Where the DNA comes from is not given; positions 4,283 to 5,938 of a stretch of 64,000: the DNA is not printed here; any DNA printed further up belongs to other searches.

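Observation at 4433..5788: Cys-rich Zn-ribbon protein with a tandem, apparently inactivated nuclease-fold duplication as first gene of the pilus operon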

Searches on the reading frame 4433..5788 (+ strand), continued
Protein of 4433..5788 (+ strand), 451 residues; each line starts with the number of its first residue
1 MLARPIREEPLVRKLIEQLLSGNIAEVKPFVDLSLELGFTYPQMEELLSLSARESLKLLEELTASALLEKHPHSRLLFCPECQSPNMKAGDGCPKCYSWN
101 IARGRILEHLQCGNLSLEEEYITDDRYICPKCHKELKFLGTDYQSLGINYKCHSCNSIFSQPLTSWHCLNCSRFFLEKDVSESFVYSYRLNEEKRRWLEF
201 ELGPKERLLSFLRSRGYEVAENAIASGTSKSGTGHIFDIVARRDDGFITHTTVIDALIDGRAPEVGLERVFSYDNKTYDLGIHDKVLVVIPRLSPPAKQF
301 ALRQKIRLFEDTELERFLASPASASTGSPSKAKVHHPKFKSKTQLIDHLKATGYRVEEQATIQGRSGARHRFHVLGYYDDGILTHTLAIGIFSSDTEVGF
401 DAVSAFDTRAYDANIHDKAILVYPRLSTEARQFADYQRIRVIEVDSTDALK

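Call 27: search_protein_representatives(protein=window:4433-5788:+)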
Query: 451 residues. Proteins with E-value up to 0.001 (for the whole library): 2268; up to 1e-10: 1526; up to 1e-30: 142. The best 150 are listed.
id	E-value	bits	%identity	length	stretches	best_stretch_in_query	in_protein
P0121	5.0e-122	424.3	46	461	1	13-446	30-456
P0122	2.3e-121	422.1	41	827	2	13-444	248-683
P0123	8.2e-116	403.8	42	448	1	13-444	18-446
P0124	3.3e-114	398.5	42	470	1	8-447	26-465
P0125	1.4e-103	363.5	42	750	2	9-321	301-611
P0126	6.5e-99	348.1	41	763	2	7-319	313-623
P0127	1.0e-94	334.3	39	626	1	12-447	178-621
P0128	1.8e-94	333.5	41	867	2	8-317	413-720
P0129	6.0e-93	328.4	39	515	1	8-446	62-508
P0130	1.1e-91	324.3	40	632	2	8-330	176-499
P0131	1.2e-91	324.2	39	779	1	9-445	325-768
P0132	6.9e-91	321.7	37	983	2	8-317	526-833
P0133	3.5e-87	309.5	38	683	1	6-444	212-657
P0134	1.1e-85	304.5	38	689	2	12-316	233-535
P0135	1.4e-85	304.2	46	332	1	117-447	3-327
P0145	1.6e-67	244.6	48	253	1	198-446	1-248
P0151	1.9e-53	198.3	33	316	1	16-321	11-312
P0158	6.4e-50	186.6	42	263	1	204-447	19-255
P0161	4.8e-48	180.5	33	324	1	15-319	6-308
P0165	1.1e-45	172.6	39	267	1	206-449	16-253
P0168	2.7e-44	168.1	40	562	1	205-446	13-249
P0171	9.1e-44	166.4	37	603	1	196-444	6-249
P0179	3.8e-41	157.8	36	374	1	201-444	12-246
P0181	2.9e-40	154.8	36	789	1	193-444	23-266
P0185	5.3e-40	154.0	39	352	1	207-449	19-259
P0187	2.8e-39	151.6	39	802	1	210-446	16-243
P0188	3.7e-39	151.2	39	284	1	207-444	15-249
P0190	1.5e-38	149.2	29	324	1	12-313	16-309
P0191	1.5e-38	149.2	37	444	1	207-447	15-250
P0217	6.9e-35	137.1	29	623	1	15-357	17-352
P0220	1.0e-34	136.5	30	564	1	13-320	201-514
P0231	1.1e-33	133.2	39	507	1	207-444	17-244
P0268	3.3e-30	121.7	35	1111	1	207-446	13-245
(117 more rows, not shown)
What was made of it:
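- Checked: The exhaustive search found 2268 cluster representatives (call 27).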

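Call 28: search_protein_families(library=pfam, proteins=[P0122, P0125, P0128, P0132, P0127, P0131, P0133, P0168, P0171, P0181], max_evalue=0.001)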
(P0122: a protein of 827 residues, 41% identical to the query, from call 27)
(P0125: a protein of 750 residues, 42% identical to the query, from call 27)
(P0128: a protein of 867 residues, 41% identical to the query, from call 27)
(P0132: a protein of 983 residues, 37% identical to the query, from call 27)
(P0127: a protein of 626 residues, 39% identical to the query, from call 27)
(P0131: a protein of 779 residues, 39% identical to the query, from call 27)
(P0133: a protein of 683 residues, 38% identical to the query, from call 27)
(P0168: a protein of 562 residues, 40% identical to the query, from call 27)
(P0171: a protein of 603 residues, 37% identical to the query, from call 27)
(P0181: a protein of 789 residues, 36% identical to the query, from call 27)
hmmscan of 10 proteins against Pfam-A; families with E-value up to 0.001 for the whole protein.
P0122 (827 aa): 4 families
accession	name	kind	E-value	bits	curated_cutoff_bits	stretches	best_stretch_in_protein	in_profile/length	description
PF18551.6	TackOD1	-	4.5e-26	92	32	1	248-423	11-187/188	Thaumarchaeal output domain 1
PF04471.18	Mrr_cat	-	9.3e-17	61.6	21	1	443-549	14-113/115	Restriction endonuclease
PF00072.30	Response_reg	-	4.1e-12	46.7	30.2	1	13-122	1-111/111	Response regulator receiver domain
PF22722.2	NA-iREase1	-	4.9e-08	33.4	27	0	720-820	7-99/106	NACHT-associated inactive Restriction Endonuclease 1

P0125 (750 aa): 6 families
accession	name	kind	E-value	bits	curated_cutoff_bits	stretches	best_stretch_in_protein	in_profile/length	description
PF18551.6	TackOD1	-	7.9e-34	117.3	32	1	303-480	9-187/188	Thaumarchaeal output domain 1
PF00072.30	Response_reg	-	6e-16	59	30.2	1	4-113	1-111/111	Response regulator receiver domain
PF04471.18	Mrr_cat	-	2.4e-12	47.4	21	1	639-745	14-114/115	Restriction endonuclease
PF12773.13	DZR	-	7.3e-07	29.7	27.3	1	229-251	1-23/45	Double zinc ribbon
PF13240.11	Zn_Ribbon_1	-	1.6e-05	25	25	1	229-250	2-23/23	zinc-ribbon domain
PF13248.11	Zn_ribbon_3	-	0.00044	20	27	0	227-250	3-26/26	zinc-ribbon domain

P0128 (867 aa): 6 families
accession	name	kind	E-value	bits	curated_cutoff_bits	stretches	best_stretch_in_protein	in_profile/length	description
PF18551.6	TackOD1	-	1.3e-32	113.3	32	1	416-593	9-187/188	Thaumarchaeal output domain 1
PF00072.30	Response_reg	-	2.2e-15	57.2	30.2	1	7-113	4-111/111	Response regulator receiver domain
PF04471.18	Mrr_cat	-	4.7e-07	30.4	21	1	757-867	11-115/115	Restriction endonuclease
PF12773.13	DZR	-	2.8e-06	27.8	27.3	1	302-323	1-22/45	Double zinc ribbon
PF13248.11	Zn_ribbon_3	-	0.0002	21.1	27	1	299-323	2-26/26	zinc-ribbon domain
PF13240.11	Zn_Ribbon_1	-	0.00042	20.5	25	1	301-323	1-23/23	zinc-ribbon domain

P0132 (983 aa): 3 families
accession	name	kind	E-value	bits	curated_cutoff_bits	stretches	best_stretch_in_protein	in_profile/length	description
PF18551.6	TackOD1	-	3.1e-31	108.8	32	1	531-699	11-180/188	Thaumarchaeal output domain 1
PF00072.30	Response_reg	-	1e-12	48.6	30.2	1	4-112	1-110/111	Response regulator receiver domain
PF04471.18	Mrr_cat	-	1.3e-06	28.9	21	1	876-977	13-108/115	Restriction endonuclease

P0127 (626 aa): 4 families
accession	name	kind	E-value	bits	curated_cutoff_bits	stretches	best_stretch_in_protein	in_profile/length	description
PF18551.6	TackOD1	-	2.4e-32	112.4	32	1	175-355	7-188/188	Thaumarchaeal output domain 1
PF00072.30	Response_reg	-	2.4e-12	47.4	30.2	1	23-112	20-110/111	Response regulator receiver domain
PF04471.18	Mrr_cat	-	2e-09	38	21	0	516-616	12-106/115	Restriction endonuclease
PF22722.2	NA-iREase1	-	0.00013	22.3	27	0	517-610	5-90/106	NACHT-associated inactive Restriction Endonuclease 1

P0131 (779 aa): 4 families
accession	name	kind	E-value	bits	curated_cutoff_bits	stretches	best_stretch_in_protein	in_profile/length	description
PF18551.6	TackOD1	-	1.5e-31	109.9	32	1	326-504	8-187/188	Thaumarchaeal output domain 1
PF00072.30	Response_reg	-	6.1e-14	52.6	30.2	1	4-112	1-110/111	Response regulator receiver domain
PF04471.18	Mrr_cat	-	5e-11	43.2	21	1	660-774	7-115/115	Restriction endonuclease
PF03698.18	UPF0180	-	0.00011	22.7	25.4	0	19-87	14-71/77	Uncharacterised protein family (UPF0180)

P0133 (683 aa): 2 families
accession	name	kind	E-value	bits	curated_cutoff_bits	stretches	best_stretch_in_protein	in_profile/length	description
PF18551.6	TackOD1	-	1.1e-31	110.3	32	1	217-395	9-188/188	Thaumarchaeal output domain 1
PF04471.18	Mrr_cat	-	1.4e-10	41.7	21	1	559-663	15-114/115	Restriction endonuclease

P0168 (562 aa): 2 families
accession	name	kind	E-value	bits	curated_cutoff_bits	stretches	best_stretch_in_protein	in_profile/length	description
PF00437.27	T2SSE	-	3.4e-48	164.6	24.9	1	387-561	1-175/370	Type II/IV secretion system protein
PF05157.20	MshEN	-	2e-14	53.7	23.1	1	286-361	10-86/90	MshEN domain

P0171 (603 aa): 2 families
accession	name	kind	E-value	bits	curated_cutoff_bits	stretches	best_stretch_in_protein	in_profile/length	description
PF05157.20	MshEN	-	6.2e-17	61.8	23.1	1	518-599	5-87/90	MshEN domain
PF04471.18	Mrr_cat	-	8.6e-07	29.5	21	0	17-124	12-114/115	Restriction endonuclease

P0181 (789 aa): 4 families
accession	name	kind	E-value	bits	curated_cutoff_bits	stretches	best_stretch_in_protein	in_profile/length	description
PF00437.27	T2SSE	-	4.7e-122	407.6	24.9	1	401-783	3-370/370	Type II/IV secretion system protein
PF05157.20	MshEN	-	1.5e-15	57.4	23.1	1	297-371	8-83/90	MshEN domain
PF04471.18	Mrr_cat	-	2.8e-06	27.9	21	0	170-265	16-107/115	Restriction endonuclease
PF25199.1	nSTAND_NTPase5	-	0.00077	19.7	34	0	541-590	42-92/145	Novel STAND NTPase 5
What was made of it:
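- On TackOD1 (PF18551): REC-TackOD1-iREase relatives do exist (call 28).
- Closest known: NA-iREase1. Same: Some family members score on this model (call 28).
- Family members carry REC domains, as DNA-binding response regulators do (call 28). Some copies match Pfam's 'inactive REase' model NA-iREase1 (call 28).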

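Call 29: search_protein_families(library=pfam, proteins=[P0187, P0268, P0231, P0191, P0179, P0185, P0151, P0161, P0217, P0220], max_evalue=0.001)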
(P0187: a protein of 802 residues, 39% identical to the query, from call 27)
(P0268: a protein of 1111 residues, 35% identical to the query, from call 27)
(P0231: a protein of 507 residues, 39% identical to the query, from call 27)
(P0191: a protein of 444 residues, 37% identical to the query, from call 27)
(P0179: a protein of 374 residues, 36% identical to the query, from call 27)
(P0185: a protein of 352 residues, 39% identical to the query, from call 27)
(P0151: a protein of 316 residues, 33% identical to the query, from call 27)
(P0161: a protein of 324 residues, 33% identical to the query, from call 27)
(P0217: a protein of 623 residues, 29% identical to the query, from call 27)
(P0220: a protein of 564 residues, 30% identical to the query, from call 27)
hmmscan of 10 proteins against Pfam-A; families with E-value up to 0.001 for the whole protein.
P0187 (802 aa): 5 families
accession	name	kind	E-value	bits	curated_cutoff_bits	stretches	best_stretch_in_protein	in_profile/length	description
PF00437.27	T2SSE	-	1e-125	419.7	24.9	1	413-795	3-370/370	Type II/IV secretion system protein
PF05157.20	MshEN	-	3.8e-17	62.5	23.1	1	300-371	13-85/90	MshEN domain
PF13604.12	AAA_30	-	7e-07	29.6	27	1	542-584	8-50/191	AAA domain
PF04471.18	Mrr_cat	-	9.1e-05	23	21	0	144-239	15-106/115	Restriction endonuclease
PF13401.12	AAA_22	-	0.00077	20.2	27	0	553-592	6-45/130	AAA domain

P0268 (1111 aa): 3 families
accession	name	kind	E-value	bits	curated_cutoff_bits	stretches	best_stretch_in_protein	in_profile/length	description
PF00437.27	T2SSE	-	1e-127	426.3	24.9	1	723-1105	3-370/370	Type II/IV secretion system protein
PF05157.20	MshEN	-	2.1e-13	50.5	23.1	1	625-694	14-84/90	MshEN domain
PF04471.18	Mrr_cat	-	2.2e-06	28.2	21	0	148-242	16-107/115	Restriction endonuclease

P0231 (507 aa): 2 families
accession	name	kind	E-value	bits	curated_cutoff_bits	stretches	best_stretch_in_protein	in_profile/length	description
PF00437.27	T2SSE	-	1.9e-29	102.9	24.9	1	383-506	4-127/370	Type II/IV secretion system protein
PF05157.20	MshEN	-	2.1e-15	56.9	23.1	1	284-355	12-84/90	MshEN domain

P0191 (444 aa): 3 families
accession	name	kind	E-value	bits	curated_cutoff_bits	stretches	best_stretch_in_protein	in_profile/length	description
PF05157.20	MshEN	-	1.4e-16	60.7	23.1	1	288-361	12-86/90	MshEN domain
PF00437.27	T2SSE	-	4.7e-10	39.1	24.9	1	387-440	2-55/370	Type II/IV secretion system protein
PF04471.18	Mrr_cat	-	0.00027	21.5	21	0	19-125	16-114/115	Restriction endonuclease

P0179 (374 aa): 2 families
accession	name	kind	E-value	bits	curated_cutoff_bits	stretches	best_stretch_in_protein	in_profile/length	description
PF05157.20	MshEN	-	2.2e-17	63.3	23.1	1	286-357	12-84/90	MshEN domain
PF04471.18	Mrr_cat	-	1.8e-10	41.4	21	1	150-245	15-107/115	Restriction endonuclease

P0185 (352 aa): 1 family
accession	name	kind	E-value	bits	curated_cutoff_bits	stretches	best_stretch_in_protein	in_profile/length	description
PF04471.18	Mrr_cat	-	1.9e-06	28.4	21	0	22-133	15-114/115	Restriction endonuclease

P0151 (316 aa): 3 families
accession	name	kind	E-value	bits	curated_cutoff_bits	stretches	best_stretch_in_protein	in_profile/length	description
PF18551.6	TackOD1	-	1.1e-38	133.1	32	1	4-183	7-186/188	Thaumarchaeal output domain 1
PF04471.18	Mrr_cat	-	2.5e-05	24.8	21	1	203-304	13-110/115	Restriction endonuclease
PF12773.13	DZR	-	0.00012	22.7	27.3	0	120-167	11-45/45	Double zinc ribbon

P0161 (324 aa): 2 families
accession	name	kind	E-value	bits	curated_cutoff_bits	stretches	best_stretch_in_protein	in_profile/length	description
PF18551.6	TackOD1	-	1.2e-41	142.8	32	1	10-180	17-187/188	Thaumarchaeal output domain 1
PF12773.13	DZR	-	0.00051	20.6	27.3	0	70-163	1-45/45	Double zinc ribbon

P0217 (623 aa): 2 families
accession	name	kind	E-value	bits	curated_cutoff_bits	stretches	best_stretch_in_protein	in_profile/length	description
PF18551.6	TackOD1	-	2.2e-29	102.8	32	1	21-190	13-187/188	Thaumarchaeal output domain 1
PF04471.18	Mrr_cat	-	2.9e-05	24.6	21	1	211-307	15-111/115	Restriction endonuclease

P0220 (564 aa): 3 families
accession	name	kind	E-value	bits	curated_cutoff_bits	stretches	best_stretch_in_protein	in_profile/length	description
PF18551.6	TackOD1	-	5.1e-36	124.4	32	1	206-377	15-186/188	Thaumarchaeal output domain 1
PF12773.13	DZR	-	1.2e-05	25.8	27.3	0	312-361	9-45/45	Double zinc ribbon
PF08271.17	Zn_Ribbon_TF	-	0.00087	19.2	29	0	266-286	3-28/43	TFIIB zinc-binding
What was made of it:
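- The module is combined with different outputs (calls 28, 29).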

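Call 30: predict_structure(alignment_id=A1)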
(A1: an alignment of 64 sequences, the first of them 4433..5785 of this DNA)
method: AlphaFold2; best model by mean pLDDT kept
length: 451 residues; sequences in the alignment: 64
mean_pLDDT: 89.9   pTM: 0.75
mean pLDDT of the five models: 89.9, 89.6, 89.3, 88.9, 82.4
residues with pLDDT >= 90: 332; 70-90: 89; 50-70: 18; < 50: 12
segments of 3 or more residues with pLDDT < 50: 1-3, 325-328, 330-333
pLDDT, mean of each block of 10 residues (from residue 1): 67 94 94 88 94 94 95 91 89 89 95 94 92 93 94 93 90 88 93 94 92 90 69 80 87 94 95 92 94 97 94 91 53 63 93 93 93 94 93 96 97 93 97 94 94 89
secondary structure, 60 per line:
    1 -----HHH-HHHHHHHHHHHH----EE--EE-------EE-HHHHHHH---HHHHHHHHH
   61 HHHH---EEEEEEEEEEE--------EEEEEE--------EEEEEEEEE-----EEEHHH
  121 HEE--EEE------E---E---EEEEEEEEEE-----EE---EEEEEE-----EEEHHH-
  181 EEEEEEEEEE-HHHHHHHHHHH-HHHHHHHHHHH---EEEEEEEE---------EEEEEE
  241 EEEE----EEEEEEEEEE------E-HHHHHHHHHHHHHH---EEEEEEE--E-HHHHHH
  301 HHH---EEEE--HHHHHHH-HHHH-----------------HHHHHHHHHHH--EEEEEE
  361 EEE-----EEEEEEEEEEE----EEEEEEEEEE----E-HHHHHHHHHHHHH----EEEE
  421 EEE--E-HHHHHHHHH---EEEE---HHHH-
elements in order: H10-21 H42-48 H52-64 E68-78 E87-92 E101-109 E115-117 H118-121 E126-128 E143-152 E163-168 E174-176 E181-190 H192-202 H204-214 E218-225 E235-244 E249-258 H267-280 E284-290 H295-303 E307-310 H313-319 H321-324 H342-352 E355-363 E369-379 E384-393 H400-412 E417-423 H428-436 E440-443 H447-450
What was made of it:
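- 4433..4633 (+): aa 1-67: acidic three-helix, winged-helix-like N-terminal part of TackOD1. Helices at 10-21, 42-48 and 52-64 (call 30).
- On PD-(D/E)xK / Mrr_cat (PF04471): Model pLDDT 89.9 with this topology in both copies (call 30).
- Checked: N-terminus: the model shows helices at 10-21, 42-48 and 52-64 (call 30).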

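Call 34: fold_search(model_id=the predicted structure, library=pdb)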
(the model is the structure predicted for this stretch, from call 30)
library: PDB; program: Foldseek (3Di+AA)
matches with E <= 10: 932; with E <= 0.001: 7
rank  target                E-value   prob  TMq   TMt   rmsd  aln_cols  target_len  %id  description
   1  1y88                  7.4e-06  1.00  0.19  0.44   2.4       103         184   16  Crystal Structure of Protein of Unknown Function AF1548 (released 2004-12-21)
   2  5gkj_B                1.1e-04  0.97  0.16  0.28  21.3       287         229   12  Structure of EndoMS in apo form (released 2016-11-02)
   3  8h0i_A                1.8e-04  0.51  0.12  0.15  30.8       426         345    9  Cryo-EM structure of APOBEC3G-Vif complex (released 2023-07-19)
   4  5gke_A                2.4e-04  0.96  0.17  0.29  22.0       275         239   12  Structure of EndoMS-dsDNA1 complex (released 2016-11-02)
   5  2vld_A                5.0e-04  0.97  0.17  0.31  20.5       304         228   11  crystal structure of a repair endonuclease from Pyrococcus abyssi (released 2009-05-19)
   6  9u49_A                5.6e-04  1.00  0.19  0.21   6.8       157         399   12  crystal structure of Cdn1 in complex with cA4 (released 2026-02-04)
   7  7bdv_A                6.7e-04  1.00  0.22  0.27   4.5       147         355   16  Structure of Can2 from Sulfobacillus thermosulfidooxidans in complex with cyclic tetra-adenylate (cA4) (released 2021-03-03)
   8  7uu3_A                1.5e-03  0.41  0.11  0.13  18.6       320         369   10  Crystal structure of APOBEC3G complex with 3'overhangs RNA-Complex (released 2023-01-11)
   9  7bdv_B                1.7e-03  1.00  0.19  0.24   7.1       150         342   16  Structure of Can2 from Sulfobacillus thermosulfidooxidans in complex with cyclic tetra-adenylate (cA4) (released 2021-03-03)
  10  4f0p_C                1.8e-03  0.89  0.17  0.17  22.6       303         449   10  MspJI Restriction Endonuclease - P31 Form (released 2012-08-08)
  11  6p40_A                2.1e-03  0.38  0.11  0.13  19.1       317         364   10  Crystal Structure of Full Length APOBEC3G FKL (released 2020-02-12)
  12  8z4i_A                2.2e-03  1.00  0.20  0.23   5.9       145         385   13  crystal structure of Cdn1 in complex with cA3 (released 2026-02-04)
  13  7ast_F                2.2e-03  0.91  0.17  0.32  13.1       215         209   12  Apo Human RNA Polymerase III (released 2020-12-23)
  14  4oc8_A                2.8e-03  1.00  0.16  0.18   4.1        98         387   15  DNA modification-dependent restriction endonuclease AspBHI (released 2014-03-19)
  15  7bdv_D                2.9e-03  1.00  0.21  0.28   5.1       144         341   14  Structure of Can2 from Sulfobacillus thermosulfidooxidans in complex with cyclic tetra-adenylate (cA4) (released 2021-03-03)
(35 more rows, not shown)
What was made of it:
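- On PD-(D/E)xK / Mrr_cat (PF04471): Foldseek hits: 1y88 at E 7e-6, plus NucS, Can2, MspJI, AspBHI and FokI (call 34).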
